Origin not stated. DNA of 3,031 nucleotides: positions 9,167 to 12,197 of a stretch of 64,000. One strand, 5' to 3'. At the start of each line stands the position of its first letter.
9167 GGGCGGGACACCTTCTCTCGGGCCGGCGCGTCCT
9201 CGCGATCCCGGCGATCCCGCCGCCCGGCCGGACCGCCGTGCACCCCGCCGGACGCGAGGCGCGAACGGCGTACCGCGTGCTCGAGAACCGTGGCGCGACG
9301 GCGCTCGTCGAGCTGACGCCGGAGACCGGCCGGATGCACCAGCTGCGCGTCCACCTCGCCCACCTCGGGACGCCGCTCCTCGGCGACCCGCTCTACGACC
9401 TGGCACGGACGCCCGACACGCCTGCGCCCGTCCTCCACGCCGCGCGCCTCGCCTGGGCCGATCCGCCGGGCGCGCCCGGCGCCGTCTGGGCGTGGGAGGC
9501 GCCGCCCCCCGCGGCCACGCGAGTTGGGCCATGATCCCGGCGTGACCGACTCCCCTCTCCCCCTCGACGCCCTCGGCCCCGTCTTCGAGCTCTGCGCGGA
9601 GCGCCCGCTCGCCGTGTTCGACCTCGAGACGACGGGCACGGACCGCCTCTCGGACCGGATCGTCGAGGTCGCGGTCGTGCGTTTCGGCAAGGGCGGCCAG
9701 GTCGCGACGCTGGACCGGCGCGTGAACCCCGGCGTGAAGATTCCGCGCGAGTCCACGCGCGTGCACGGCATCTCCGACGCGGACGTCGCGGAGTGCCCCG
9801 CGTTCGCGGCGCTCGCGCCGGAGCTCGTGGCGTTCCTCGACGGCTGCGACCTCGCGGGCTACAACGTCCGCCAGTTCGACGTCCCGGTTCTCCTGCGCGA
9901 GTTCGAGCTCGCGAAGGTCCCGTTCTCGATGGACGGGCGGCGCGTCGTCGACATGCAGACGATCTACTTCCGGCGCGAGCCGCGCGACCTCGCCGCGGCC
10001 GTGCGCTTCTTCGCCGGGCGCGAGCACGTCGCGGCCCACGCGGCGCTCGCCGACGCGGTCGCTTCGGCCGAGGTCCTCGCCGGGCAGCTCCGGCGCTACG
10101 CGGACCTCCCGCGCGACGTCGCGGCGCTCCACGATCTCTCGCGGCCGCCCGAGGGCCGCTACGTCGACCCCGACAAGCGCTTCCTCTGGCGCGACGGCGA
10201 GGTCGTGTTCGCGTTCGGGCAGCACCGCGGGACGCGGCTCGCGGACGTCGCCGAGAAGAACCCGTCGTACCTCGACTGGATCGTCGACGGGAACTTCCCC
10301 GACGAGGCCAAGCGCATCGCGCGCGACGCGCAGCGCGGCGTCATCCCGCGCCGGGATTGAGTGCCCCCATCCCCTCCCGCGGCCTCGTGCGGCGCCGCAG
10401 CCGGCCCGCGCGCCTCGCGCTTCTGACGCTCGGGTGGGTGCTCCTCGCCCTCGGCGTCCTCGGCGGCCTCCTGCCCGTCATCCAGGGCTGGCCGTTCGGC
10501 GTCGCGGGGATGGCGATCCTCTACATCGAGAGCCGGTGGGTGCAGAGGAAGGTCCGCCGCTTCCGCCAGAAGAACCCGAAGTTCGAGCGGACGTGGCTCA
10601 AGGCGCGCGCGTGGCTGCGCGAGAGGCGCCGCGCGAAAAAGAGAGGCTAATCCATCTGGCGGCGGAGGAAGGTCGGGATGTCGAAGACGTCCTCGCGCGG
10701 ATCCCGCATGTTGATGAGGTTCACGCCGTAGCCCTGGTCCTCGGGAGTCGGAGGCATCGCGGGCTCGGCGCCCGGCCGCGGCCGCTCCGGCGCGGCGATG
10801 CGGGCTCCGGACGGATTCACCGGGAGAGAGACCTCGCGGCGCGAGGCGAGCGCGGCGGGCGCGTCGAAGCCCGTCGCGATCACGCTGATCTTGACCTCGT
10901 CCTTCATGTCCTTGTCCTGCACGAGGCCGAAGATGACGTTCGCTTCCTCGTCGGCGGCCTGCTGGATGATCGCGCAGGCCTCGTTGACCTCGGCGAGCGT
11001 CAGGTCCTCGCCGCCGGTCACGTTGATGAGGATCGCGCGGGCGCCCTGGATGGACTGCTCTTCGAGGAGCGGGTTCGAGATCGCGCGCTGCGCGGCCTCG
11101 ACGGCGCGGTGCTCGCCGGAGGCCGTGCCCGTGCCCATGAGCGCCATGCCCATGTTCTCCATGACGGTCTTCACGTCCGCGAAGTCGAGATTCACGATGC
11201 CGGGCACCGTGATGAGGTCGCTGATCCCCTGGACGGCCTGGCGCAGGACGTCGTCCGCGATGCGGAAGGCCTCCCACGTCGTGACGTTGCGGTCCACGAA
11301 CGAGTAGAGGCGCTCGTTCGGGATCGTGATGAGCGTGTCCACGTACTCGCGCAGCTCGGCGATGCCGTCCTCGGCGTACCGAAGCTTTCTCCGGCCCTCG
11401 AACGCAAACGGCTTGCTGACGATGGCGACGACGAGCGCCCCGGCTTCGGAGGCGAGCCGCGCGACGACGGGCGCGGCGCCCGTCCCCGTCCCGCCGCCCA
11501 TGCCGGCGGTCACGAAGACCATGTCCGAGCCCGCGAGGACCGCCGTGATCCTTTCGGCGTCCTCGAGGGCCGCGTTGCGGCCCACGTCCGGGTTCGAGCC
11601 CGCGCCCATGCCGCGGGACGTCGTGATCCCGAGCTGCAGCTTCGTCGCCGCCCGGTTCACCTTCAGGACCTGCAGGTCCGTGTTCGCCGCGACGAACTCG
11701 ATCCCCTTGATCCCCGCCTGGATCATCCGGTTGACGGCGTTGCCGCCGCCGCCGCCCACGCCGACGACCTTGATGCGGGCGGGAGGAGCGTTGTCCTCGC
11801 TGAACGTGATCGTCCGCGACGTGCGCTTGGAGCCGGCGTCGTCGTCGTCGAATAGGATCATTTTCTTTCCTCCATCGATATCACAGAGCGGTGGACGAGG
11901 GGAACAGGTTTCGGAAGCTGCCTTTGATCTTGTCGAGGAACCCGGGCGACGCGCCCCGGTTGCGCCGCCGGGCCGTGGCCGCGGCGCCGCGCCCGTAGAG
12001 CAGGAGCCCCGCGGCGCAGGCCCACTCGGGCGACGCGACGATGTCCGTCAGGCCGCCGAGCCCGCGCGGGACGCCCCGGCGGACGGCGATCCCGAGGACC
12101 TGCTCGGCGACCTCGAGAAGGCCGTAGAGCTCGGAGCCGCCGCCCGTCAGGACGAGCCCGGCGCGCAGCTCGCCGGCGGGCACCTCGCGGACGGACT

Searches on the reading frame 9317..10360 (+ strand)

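Call 62: search_protein_families(library=pfam, proteins=[window:9317-10360:+], max_evalue=0.00001)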
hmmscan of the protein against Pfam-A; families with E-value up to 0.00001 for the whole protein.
window:9317-10360:+ (347 aa): 2 families
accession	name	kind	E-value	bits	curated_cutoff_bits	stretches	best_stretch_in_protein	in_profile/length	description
PF00929.31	RNase_T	-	5.3e-20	73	24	1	100-254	2-164/164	Exonuclease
PF20600.3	ExoX-like_C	-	7.4e-08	32.1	26.5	1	298-323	1-26/30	Exodeoxyribonuclease X-like C-terminal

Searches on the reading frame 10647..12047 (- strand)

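Call 62: search_protein_families(library=pfam, proteins=[window:10647-12047:-], max_evalue=0.00001)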
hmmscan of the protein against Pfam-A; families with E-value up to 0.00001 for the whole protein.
window:10647-12047:- (466 aa): 2 families
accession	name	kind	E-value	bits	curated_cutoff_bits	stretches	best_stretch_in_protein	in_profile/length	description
PF00091.31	Tubulin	-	1.8e-45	156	33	1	91-251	1-189/190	Tubulin/FtsZ family, GTPase domain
PF12327.13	FtsZ_C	-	1.8e-34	118.4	27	1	300-395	1-95/95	FtsZ family, C-terminal domain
